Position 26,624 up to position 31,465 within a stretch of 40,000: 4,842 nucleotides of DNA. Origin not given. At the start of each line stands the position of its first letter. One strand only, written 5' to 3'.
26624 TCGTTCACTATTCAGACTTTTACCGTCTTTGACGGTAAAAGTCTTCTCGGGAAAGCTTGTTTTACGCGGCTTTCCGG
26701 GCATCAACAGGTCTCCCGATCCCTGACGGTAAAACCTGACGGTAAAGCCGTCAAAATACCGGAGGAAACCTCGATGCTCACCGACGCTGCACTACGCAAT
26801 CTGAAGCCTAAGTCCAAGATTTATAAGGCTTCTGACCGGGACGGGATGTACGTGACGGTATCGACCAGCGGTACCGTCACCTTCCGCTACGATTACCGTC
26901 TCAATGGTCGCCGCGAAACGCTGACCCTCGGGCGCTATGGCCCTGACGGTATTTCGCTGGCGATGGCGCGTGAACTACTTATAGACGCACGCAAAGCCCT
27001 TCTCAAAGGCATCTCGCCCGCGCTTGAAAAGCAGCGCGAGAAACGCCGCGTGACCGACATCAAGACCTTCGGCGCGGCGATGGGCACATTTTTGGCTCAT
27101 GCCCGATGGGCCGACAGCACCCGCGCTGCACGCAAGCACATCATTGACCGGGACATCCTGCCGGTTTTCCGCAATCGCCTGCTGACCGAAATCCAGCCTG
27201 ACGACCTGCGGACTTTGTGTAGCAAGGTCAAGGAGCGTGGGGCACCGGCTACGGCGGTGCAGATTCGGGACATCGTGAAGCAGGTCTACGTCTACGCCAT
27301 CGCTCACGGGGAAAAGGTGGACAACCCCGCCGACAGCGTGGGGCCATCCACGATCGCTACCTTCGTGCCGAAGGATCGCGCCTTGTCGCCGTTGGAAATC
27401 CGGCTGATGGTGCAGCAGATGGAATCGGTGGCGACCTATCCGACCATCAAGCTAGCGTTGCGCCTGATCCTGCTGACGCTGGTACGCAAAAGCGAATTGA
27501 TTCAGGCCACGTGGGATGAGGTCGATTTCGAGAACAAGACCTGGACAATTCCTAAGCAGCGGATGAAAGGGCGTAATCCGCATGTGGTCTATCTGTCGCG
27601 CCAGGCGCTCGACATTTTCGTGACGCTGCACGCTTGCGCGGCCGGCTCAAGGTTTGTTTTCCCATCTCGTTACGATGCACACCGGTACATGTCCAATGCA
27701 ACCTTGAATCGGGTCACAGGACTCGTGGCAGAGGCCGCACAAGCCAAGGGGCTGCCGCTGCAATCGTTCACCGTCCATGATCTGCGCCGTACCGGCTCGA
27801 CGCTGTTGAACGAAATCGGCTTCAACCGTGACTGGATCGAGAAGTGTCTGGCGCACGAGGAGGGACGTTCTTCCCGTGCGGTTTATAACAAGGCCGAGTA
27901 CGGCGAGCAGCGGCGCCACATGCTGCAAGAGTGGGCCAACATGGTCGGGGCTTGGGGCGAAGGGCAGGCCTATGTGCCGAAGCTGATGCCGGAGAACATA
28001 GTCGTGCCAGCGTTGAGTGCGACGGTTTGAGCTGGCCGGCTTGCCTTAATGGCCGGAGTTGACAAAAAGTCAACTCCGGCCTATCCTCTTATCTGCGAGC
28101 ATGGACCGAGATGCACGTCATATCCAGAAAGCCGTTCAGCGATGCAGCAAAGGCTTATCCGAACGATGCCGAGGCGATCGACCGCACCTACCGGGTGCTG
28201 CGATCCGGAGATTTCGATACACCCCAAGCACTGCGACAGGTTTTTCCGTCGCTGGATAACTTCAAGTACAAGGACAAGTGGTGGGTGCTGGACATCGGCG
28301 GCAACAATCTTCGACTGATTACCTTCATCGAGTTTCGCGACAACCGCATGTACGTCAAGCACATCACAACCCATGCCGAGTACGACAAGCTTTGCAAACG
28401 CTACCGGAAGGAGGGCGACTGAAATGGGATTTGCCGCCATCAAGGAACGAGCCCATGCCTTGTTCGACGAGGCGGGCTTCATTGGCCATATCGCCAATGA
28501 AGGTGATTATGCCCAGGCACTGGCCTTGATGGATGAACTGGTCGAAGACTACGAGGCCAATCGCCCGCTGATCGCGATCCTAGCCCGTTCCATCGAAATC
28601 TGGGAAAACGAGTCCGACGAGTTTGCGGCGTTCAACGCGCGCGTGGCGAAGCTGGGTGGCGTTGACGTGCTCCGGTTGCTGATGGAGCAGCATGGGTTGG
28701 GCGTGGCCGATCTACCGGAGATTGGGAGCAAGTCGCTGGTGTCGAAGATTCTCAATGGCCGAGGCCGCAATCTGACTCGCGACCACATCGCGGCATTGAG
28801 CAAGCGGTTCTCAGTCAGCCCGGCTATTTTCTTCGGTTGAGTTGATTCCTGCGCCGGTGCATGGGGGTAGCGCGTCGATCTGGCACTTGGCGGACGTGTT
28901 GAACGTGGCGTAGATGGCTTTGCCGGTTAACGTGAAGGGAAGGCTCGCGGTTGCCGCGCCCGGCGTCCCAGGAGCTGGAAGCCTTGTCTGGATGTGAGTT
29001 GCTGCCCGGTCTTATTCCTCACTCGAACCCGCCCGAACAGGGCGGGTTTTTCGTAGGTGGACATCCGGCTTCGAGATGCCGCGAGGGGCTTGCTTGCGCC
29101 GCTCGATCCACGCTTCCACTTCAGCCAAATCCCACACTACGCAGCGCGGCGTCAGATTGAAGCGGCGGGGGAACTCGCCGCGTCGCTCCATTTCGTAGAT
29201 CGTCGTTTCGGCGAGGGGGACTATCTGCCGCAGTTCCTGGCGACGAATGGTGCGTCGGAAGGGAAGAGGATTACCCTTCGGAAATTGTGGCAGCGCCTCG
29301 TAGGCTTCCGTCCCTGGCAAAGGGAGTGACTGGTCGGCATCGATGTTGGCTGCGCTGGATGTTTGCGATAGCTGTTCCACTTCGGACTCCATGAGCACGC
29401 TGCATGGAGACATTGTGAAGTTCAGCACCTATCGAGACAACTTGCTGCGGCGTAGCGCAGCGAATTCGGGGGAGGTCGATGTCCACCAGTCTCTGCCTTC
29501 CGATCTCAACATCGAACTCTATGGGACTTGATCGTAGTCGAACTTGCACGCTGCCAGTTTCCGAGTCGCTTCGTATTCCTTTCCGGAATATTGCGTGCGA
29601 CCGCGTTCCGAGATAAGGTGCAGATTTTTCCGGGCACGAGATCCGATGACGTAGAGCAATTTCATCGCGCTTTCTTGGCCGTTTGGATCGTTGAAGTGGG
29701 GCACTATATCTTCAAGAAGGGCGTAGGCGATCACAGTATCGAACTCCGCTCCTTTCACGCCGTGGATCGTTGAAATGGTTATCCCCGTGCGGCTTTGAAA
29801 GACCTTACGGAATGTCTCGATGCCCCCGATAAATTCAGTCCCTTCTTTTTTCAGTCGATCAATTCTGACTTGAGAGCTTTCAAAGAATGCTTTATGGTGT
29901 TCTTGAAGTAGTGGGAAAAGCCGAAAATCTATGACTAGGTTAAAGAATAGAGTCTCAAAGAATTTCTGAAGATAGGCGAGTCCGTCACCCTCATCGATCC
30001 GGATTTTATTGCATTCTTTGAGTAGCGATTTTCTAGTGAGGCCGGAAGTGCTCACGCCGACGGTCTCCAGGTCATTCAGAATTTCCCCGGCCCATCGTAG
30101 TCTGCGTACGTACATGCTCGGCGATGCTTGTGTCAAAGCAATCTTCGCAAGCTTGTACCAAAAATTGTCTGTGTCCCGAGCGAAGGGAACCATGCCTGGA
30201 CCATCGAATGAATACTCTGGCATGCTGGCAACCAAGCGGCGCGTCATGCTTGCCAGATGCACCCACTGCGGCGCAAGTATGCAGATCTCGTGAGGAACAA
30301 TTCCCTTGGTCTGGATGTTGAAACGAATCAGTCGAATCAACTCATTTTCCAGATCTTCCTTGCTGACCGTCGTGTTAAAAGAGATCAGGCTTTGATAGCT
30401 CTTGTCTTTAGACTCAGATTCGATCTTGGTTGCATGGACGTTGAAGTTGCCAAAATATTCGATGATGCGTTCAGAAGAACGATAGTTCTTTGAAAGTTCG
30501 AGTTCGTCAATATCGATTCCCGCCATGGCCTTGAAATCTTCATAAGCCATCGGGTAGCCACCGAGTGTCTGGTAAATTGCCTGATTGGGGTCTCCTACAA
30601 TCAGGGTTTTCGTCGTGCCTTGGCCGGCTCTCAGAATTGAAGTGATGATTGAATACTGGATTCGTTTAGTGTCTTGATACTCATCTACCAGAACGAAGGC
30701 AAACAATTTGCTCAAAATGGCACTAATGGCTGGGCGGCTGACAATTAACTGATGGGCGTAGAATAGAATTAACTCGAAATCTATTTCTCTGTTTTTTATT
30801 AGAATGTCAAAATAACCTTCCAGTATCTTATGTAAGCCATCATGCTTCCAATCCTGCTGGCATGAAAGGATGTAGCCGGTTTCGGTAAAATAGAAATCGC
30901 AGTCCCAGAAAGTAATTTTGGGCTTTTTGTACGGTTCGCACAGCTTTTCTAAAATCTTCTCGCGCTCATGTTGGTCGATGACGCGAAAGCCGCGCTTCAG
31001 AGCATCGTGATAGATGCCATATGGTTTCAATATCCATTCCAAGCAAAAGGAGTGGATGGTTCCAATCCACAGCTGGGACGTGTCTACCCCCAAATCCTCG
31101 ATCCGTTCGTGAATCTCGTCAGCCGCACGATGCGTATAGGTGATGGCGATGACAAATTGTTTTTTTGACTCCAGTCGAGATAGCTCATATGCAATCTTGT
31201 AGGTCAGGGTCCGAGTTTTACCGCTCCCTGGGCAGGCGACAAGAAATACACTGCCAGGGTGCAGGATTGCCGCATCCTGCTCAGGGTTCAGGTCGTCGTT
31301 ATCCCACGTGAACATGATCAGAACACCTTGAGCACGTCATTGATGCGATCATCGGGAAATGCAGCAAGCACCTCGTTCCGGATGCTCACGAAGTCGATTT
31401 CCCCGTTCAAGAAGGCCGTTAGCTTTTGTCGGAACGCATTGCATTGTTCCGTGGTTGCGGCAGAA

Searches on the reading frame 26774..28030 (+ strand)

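Call 34: search_protein_families(library=pfam, proteins=[window:26774-28030:+], max_evalue=0.001)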
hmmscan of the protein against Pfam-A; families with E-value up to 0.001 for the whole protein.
window:26774-28030:+ (418 aa): 4 families
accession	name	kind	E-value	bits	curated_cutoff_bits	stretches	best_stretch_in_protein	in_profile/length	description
PF00589.27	Phage_integrase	-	1.5e-23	83.9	27.1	1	204-375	3-169/172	Phage integrase family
PF13356.12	Arm-DNA-bind_3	-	5.7e-19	68.5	27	1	2-89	1-83/83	Arm DNA-binding domain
PF22022.2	Phage_int_M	-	1.3e-13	51.5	27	1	104-188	6-92/96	Phage integrase central domain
PF14659.12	Phage_int_SAM_3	-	3.5e-06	27.6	22.6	1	110-149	15-54/58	Phage integrase, N-terminal SAM-like domain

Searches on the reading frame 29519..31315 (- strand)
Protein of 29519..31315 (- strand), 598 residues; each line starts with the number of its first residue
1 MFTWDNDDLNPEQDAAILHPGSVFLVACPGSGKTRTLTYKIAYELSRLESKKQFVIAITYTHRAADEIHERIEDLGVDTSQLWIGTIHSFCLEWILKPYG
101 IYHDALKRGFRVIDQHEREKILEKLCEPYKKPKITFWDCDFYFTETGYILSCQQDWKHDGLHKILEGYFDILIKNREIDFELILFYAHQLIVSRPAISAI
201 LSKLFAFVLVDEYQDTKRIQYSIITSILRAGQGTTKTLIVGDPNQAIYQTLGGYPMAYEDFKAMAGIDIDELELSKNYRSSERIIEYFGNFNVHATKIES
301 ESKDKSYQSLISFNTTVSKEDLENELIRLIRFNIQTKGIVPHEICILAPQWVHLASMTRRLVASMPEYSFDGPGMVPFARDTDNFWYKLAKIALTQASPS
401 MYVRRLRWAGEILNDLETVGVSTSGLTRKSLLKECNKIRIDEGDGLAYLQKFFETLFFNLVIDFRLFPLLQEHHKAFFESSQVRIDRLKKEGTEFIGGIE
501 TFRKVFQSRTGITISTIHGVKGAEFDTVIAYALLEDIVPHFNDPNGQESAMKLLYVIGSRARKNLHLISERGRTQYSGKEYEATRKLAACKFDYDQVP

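Call 34: search_protein_families(library=pfam, proteins=[window:29519-31315:-], max_evalue=0.001)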
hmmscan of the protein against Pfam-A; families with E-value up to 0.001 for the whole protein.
window:29519-31315:- (598 aa): 6 families
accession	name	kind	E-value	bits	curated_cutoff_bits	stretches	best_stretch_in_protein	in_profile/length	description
PF00580.27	UvrD-helicase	-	7.5e-48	164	23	1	9-262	1-267/271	UvrD/REP helicase N-terminal domain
PF13245.12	AAA_19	-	2.2e-16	60.7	25.1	1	18-249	9-132/134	AAA domain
PF13361.12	UvrD_C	-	5.1e-13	49.6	25.6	1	509-569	284-347/350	UvrD-like helicase C-terminal domain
PF13538.12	UvrD_C_2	-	5.8e-05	23.3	27.4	1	512-568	2-52/52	UvrD-like helicase C-terminal domain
PF01443.25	Viral_helicase1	-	0.00088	19.6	21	0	492-568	156-227/228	Viral superfamily 1 RNA helicase core domain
PF13086.12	AAA_11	-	0.00098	19.4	27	0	16-74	9-74/257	AAA domain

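Call 63: search_protein_families(library=padloc, proteins=[window:29519-31315:-], max_evalue=0.001)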
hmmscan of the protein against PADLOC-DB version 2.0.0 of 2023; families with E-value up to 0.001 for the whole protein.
window:29519-31315:- (598 aa): 52 families (the best 25 are shown)
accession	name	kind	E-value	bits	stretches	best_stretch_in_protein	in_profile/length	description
PDLC00127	GajB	-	1.2e-268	890.6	1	1-596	1-593/594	UrvD helicase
PDLC00133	GajB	-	1.1e-127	424.2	1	7-381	10-378/382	UrvD helicase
PDLC00117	GajB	-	1.4e-74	249.7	1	10-579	17-583/604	UrvD helicase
PDLC00130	GajB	-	1.4e-67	226.3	2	9-381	4-374/589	UrvD helicase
PDLC00132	GajB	-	2.8e-56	189.5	3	155-292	165-299/625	UrvD helicase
PDLC00114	GajB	-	3.7e-51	172.4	2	8-316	7-318/635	UrvD helicase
PDLC03802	RTasHel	-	8.6e-49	164.9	2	7-347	4-320/675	DRT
PDLC00123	GajB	-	3.2e-46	156.1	2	9-357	5-321/540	UrvD helicase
PDLC00119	GajB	-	6e-45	152.2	2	25-294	20-302/565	UrvD helicase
PDLC00103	GajB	-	2.4e-39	133.8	2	5-353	13-358/612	UrvD helicase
PDLC00129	GajB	-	4.2e-39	132.6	2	12-331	15-342/594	UrvD helicase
PDLC00122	GajB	-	8.4e-38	128.5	1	10-322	6-277/502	UrvD helicase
PDLC00112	GajB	-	1.9e-37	127.2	1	7-290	5-293/581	UrvD helicase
PDLC00138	GajB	-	8.7e-36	121.7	1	9-329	5-343/581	UrvD helicase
PDLC00126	GajB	-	2.4e-35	120.4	1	8-331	20-347/606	UrvD helicase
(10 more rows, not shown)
